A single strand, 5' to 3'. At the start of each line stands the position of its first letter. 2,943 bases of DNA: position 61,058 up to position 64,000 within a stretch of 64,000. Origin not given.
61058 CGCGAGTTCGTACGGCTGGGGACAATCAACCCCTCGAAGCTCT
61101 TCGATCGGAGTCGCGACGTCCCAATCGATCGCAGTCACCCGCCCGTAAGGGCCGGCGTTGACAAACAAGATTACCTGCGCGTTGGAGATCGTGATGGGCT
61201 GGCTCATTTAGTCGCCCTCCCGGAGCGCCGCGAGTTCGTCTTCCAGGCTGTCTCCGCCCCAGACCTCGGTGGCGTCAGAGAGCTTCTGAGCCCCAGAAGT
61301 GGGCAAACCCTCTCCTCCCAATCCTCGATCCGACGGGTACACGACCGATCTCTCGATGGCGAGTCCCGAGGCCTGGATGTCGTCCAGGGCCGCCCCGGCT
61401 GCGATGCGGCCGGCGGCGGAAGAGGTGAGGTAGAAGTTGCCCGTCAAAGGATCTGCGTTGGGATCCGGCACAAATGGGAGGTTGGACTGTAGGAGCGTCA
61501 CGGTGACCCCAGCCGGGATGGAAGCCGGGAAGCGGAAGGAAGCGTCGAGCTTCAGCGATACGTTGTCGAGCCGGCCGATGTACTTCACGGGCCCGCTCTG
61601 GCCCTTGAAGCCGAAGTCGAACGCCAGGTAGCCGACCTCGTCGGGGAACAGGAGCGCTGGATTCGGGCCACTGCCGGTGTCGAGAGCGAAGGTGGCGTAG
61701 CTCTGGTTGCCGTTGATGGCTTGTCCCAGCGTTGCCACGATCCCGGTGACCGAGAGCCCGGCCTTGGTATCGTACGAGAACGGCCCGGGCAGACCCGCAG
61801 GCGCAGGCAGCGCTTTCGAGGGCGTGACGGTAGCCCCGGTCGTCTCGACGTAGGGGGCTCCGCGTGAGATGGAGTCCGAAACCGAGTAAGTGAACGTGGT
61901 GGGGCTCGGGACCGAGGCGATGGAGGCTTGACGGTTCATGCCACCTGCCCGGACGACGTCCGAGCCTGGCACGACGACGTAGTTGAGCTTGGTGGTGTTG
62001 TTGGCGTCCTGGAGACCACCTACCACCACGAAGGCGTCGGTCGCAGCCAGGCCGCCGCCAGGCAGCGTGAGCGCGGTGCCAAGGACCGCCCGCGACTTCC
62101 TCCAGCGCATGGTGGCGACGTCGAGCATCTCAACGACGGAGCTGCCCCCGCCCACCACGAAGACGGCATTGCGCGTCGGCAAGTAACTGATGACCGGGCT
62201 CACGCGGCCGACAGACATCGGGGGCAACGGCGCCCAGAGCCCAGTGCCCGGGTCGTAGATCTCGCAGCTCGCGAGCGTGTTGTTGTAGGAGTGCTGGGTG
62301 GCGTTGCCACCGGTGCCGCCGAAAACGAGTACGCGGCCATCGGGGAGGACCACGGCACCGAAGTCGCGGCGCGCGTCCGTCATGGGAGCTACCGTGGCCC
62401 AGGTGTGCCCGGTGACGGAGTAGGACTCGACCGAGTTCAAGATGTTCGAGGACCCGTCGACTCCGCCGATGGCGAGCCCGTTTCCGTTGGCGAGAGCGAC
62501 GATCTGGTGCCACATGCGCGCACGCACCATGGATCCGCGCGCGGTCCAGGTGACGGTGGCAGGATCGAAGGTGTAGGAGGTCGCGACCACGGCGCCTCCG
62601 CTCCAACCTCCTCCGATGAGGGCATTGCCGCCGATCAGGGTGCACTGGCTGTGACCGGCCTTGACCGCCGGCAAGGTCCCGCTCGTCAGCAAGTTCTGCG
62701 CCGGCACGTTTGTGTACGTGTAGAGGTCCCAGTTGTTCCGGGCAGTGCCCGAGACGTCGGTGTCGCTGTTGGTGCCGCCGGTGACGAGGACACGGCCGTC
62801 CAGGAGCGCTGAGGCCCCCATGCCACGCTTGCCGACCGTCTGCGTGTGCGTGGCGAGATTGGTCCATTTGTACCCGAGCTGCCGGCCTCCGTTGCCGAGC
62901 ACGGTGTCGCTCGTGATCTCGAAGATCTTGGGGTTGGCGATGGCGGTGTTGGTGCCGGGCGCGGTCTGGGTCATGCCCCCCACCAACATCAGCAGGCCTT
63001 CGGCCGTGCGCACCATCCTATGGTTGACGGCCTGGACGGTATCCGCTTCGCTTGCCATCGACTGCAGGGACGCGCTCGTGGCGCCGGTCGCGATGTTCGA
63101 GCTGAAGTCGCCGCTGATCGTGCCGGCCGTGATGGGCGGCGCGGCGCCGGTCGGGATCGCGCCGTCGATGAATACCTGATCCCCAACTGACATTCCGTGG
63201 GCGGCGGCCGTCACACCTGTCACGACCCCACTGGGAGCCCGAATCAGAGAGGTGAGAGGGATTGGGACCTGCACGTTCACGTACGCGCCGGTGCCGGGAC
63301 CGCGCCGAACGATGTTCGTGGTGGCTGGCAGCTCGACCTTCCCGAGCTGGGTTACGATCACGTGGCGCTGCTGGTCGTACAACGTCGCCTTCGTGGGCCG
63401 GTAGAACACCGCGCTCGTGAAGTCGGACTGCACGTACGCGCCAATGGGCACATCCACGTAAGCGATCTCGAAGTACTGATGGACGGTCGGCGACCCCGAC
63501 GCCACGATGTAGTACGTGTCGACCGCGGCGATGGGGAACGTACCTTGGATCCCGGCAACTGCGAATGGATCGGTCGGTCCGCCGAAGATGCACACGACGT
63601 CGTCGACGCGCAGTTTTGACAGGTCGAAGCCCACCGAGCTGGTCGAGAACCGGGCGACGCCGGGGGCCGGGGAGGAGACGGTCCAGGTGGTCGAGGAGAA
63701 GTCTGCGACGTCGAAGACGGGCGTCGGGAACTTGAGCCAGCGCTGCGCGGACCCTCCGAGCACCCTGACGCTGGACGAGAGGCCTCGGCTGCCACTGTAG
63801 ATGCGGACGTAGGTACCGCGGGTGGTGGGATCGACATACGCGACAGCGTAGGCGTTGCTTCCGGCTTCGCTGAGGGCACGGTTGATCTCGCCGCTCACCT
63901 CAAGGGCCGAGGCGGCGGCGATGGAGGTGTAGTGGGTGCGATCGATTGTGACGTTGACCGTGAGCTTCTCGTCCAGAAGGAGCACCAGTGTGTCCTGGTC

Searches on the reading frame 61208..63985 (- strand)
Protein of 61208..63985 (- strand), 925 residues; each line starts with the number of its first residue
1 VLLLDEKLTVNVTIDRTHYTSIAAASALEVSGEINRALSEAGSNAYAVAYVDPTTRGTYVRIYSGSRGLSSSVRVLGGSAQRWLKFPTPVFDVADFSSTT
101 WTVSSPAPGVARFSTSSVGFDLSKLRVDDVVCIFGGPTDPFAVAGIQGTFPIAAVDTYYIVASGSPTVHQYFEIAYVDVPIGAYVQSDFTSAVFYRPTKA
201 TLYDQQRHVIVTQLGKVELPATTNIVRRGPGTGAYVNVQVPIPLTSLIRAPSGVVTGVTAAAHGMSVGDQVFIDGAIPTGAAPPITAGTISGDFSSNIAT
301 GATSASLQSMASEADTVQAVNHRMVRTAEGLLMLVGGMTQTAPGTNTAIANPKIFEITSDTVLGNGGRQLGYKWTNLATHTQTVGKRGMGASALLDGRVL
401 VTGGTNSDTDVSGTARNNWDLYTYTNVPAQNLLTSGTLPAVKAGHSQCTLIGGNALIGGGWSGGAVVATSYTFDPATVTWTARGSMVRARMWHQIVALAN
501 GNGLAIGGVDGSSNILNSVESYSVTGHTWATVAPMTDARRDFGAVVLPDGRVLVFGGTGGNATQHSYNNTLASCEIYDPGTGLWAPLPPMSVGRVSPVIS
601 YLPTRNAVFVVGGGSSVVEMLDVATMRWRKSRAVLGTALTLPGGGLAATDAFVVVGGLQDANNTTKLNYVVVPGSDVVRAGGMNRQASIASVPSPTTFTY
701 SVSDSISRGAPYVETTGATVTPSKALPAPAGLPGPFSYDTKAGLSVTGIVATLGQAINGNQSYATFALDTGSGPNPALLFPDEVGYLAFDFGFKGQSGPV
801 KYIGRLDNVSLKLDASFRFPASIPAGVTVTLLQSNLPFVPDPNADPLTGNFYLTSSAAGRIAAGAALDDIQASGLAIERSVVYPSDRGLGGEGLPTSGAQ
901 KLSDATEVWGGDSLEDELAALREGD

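Call 63: search_protein_families(library=pfam, proteins=[window:61208-63985:-], max_evalue=0.001)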
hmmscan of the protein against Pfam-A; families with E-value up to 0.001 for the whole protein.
window:61208-63985:- (925 aa): 8 families
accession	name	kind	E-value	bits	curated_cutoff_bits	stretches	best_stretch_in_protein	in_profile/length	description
PF01344.31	Kelch_1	-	1.7e-20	72.6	20.1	2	542-591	4-46/46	Kelch motif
PF13964.12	Kelch_6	-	3.5e-17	62.1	25.3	1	540-594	2-50/50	Kelch motif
PF24681.1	Kelch_KLHDC2_KLHL20_DRC7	-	2.3e-16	60.2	50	2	483-631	44-194/221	KLHDC2/KLHL20/DRC7 Kelch-repeats domain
PF13418.12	Kelch_4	-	4e-14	52.7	21.6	2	538-590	1-47/49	Galactose oxidase, central domain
PF24981.1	Beta-prop_ATRN-LZTR1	-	8.2e-11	42.1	50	1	373-617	26-283/289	Attractin/LZTR1 beta-propeller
PF13415.12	Kelch_3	-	2.7e-08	34.2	22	0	453-496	2-46/48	Galactose oxidase, central domain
PF07646.21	Kelch_2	-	1.5e-06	28.3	21.3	0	544-590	6-47/48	Kelch motif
PF25210.1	Kelch_FKB95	-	1.8e-05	25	70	1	505-629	47-163/268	FKB95, Kelch-repeats domain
